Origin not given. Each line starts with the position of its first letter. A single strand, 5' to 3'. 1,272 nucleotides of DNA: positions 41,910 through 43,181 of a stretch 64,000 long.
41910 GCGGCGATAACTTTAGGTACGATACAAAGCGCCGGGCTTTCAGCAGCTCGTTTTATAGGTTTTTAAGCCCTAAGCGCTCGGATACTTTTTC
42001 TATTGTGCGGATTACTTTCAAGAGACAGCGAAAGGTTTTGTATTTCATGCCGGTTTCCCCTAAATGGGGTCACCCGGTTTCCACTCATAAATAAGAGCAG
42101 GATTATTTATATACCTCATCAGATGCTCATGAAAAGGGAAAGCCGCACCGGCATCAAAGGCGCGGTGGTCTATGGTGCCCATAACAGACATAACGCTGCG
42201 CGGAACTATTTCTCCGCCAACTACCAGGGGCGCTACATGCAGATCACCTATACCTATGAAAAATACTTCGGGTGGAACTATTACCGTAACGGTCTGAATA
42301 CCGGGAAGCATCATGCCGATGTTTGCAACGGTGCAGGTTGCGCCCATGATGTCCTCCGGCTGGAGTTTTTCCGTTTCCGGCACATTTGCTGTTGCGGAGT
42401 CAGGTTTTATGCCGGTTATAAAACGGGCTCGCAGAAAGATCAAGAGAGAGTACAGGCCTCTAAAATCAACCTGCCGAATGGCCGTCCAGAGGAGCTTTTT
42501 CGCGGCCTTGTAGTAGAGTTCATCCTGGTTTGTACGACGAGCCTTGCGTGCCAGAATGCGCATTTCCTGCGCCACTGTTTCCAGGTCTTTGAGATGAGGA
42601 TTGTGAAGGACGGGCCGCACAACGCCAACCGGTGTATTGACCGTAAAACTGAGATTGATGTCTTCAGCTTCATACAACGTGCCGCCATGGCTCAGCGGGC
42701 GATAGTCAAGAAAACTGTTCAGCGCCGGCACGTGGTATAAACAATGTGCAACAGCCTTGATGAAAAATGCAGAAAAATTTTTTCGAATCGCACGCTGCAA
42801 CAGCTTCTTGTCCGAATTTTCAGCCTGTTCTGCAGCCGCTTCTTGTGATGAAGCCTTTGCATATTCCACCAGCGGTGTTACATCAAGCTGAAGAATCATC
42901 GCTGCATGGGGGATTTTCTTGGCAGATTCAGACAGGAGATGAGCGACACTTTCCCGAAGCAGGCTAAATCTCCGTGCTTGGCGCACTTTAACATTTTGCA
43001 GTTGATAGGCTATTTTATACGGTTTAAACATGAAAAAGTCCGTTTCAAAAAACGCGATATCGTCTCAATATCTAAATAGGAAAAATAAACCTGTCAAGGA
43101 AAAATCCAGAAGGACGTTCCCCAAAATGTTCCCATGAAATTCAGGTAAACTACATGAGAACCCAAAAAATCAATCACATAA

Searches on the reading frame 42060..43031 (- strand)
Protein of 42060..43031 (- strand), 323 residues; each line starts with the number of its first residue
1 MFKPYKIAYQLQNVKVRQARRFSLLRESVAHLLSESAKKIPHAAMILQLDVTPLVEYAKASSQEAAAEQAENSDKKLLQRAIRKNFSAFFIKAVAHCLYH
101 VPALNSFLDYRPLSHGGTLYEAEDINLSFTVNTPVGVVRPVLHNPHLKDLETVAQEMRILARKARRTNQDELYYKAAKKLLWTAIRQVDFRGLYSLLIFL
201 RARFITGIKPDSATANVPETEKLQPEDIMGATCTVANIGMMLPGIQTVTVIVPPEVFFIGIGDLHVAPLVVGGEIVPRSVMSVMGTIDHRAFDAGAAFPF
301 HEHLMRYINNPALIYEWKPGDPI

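Call 12: search_protein_families(library=pfam, proteins=[window:42060-43031:-], max_evalue=0.01)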
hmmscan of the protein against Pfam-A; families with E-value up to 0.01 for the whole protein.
window:42060-43031:- (323 aa): 1 family
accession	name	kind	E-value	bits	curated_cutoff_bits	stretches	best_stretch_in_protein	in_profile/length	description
PF00198.28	2-oxoacid_dh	-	2.3e-39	135.6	23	2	220-314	137-230/232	2-oxoacid dehydrogenases acyltransferase (catalytic domain)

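Call 28: find_encoding_contigs(protein=window:42060-43031:-, flank=3000, max_places=10)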
Protein window:42060-43031:- (323 aa): no gene with exactly this product is on record in the collection.

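Call 50: find_homologous_proteins(query=window:42060-43031:-, max_evalue=1e-60)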
Query window:42060-43031:- (323 aa): 174 proteins with E <= 1e-60 among 2149 candidates; the best 120 are listed.
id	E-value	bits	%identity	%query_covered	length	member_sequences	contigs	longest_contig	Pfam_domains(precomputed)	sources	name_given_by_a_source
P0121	2.9e-212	721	100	100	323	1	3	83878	PF00198.29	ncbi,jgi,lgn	jgi:pyruvate/2-oxoglutarate dehydrogenase complex dihydrolipoamide acyltransferase (E2) component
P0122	2.0e-210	715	99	100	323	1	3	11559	PF00198.29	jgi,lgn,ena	-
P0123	6.7e-208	707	98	100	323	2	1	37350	PF00198.29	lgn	-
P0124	6.0e-205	697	96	100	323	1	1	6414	PF00198.29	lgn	-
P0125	9.1e-198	674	93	100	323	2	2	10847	PF00198.29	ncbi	-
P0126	1.7e-185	633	85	100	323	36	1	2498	PF00198.29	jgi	jgi:pyruvate/2-oxoglutarate dehydrogenase complex dihydrolipoamide acyltransferase (E2) component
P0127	3.0e-166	570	77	100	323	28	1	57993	PF00198.29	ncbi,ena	-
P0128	1.2e-162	558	76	100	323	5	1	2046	PF00198.29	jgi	-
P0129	4.1e-160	550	74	100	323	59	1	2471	PF00198.29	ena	-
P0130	6.4e-160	549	73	100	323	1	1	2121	PF00198.29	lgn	-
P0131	7.4e-159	546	74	100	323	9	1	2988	PF00198.29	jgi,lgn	-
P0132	2.4e-147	508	70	100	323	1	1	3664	PF00198.29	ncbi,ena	ncbi:MAG: 2-oxo acid dehydrogenase subunit E2 [Pseudomonadota bacterium]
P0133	1.6e-145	502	70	100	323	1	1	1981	PF00198.29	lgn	-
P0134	8.4e-133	460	62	100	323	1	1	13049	PF00198.29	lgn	-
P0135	7.3e-126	437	61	100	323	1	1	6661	PF00198.29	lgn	-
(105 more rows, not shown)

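Call 51: find_encoding_contigs(protein=P0123, flank=2500, max_places=4)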
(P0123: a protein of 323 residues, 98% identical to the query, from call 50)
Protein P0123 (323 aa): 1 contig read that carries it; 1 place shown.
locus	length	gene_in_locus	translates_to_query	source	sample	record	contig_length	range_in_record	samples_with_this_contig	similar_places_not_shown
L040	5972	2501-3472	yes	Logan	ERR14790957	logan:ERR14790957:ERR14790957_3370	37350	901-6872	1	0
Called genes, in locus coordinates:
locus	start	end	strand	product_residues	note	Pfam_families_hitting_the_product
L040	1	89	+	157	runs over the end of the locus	-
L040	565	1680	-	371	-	PF01370:Epimerase, PF04321:RmlD_sub_bind (weak), PF07993:NAD_binding_4, PF16363:GDP_Man_Dehyd (weak)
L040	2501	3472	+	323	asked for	PF00198:2-oxoacid_dh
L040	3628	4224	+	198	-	PF01914:MarC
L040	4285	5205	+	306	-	PF01370:Epimerase, PF05368:NmrA, PF13460:NAD_binding_10, PF16363:GDP_Man_Dehyd (faint), PF08338:DUF1731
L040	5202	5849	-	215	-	-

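Call 52: find_encoding_contigs(protein=P0124, flank=2500, max_places=4)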
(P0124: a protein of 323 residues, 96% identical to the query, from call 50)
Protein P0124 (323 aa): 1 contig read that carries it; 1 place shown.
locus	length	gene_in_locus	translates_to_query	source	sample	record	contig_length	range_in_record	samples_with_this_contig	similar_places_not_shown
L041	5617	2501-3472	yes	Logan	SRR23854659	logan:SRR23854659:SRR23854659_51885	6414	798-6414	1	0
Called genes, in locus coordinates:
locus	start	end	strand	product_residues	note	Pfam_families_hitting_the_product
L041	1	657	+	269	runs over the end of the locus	-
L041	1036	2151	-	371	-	PF01073:3Beta_HSD (weak), PF01370:Epimerase, PF04321:RmlD_sub_bind (weak), PF07993:NAD_binding_4, PF16363:GDP_Man_Dehyd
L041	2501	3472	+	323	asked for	PF00198:2-oxoacid_dh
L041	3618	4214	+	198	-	PF01914:MarC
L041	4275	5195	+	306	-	PF01370:Epimerase, PF05368:NmrA, PF13460:NAD_binding_10, PF16363:GDP_Man_Dehyd (faint), PF08338:DUF1731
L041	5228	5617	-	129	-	?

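Call 53: find_encoding_contigs(protein=P0125, flank=2500, max_places=4)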
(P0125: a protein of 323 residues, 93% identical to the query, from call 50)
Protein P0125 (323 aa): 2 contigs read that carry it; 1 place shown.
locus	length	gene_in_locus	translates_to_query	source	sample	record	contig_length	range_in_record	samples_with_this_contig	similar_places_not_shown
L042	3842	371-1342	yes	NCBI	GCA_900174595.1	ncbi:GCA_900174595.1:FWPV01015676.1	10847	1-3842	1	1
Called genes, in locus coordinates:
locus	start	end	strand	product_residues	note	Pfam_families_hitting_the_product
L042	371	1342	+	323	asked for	PF00198:2-oxoacid_dh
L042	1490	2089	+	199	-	PF01914:MarC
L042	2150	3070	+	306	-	PF01370:Epimerase, PF13460:NAD_binding_10, PF16363:GDP_Man_Dehyd (faint), PF08338:DUF1731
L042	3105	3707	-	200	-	PF04307:YdjM (weak)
